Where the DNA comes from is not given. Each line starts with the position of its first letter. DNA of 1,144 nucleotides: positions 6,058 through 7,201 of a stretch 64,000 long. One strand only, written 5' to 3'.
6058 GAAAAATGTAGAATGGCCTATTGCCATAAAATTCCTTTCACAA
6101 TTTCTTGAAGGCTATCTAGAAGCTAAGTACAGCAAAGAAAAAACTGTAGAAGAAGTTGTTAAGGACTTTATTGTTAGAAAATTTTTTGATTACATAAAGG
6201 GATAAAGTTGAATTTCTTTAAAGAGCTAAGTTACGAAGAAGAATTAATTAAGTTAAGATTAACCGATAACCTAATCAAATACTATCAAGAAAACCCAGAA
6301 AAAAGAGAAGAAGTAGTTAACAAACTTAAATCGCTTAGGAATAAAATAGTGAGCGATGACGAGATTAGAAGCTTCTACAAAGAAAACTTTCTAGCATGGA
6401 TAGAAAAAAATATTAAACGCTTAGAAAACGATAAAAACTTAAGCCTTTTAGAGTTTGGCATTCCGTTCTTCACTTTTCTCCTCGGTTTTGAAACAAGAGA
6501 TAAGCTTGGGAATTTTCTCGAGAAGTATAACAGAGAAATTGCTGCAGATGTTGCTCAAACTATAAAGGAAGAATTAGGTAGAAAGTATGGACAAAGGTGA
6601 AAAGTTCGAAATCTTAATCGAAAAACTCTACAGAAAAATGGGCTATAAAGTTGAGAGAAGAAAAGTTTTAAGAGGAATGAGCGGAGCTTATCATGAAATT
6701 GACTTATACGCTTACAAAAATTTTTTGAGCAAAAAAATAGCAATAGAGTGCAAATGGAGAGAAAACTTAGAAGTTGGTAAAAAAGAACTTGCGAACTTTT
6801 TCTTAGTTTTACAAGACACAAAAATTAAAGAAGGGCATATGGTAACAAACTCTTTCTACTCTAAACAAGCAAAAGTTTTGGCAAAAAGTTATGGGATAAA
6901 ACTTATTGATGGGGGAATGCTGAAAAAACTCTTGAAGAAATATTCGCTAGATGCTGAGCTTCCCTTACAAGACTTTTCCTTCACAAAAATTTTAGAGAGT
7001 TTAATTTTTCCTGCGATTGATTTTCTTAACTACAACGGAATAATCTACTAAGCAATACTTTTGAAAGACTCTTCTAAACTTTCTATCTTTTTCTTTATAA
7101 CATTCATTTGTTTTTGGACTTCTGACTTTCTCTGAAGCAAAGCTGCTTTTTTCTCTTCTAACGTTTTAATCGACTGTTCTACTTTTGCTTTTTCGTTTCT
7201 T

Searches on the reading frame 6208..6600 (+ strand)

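Call 39: search_protein_families(library=pfam, proteins=[window:6208-6600:+], max_evalue=0.01)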
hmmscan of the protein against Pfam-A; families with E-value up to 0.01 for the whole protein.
window:6208-6600:+ (130 aa): 1 family
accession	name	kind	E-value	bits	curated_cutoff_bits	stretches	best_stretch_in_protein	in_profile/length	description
PF22813.1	TcaA_2nd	-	0.0036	18.1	26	1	14-68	33-89/103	TcaA protein second domain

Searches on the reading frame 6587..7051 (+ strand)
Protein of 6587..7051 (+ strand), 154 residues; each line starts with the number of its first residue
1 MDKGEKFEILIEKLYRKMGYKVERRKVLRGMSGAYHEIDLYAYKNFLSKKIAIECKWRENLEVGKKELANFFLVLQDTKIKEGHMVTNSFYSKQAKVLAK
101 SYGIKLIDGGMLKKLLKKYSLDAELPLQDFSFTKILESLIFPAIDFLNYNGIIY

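Call 39: search_protein_families(library=pfam, proteins=[window:6587-7051:+], max_evalue=0.01)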
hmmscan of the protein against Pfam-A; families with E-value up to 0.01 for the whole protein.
window:6587-7051:+ (154 aa): 3 families
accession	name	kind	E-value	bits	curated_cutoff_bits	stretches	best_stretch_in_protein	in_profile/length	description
PF04471.18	Mrr_cat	-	4.3e-20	72.4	21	1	4-116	6-115/115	Restriction endonuclease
PF22722.2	NA-iREase1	-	0.00022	21.6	27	1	8-101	2-90/106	NACHT-associated inactive Restriction Endonuclease 1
PF13156.12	Mrr_cat_2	-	0.0053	17.1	22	1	38-97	32-93/127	Restriction endonuclease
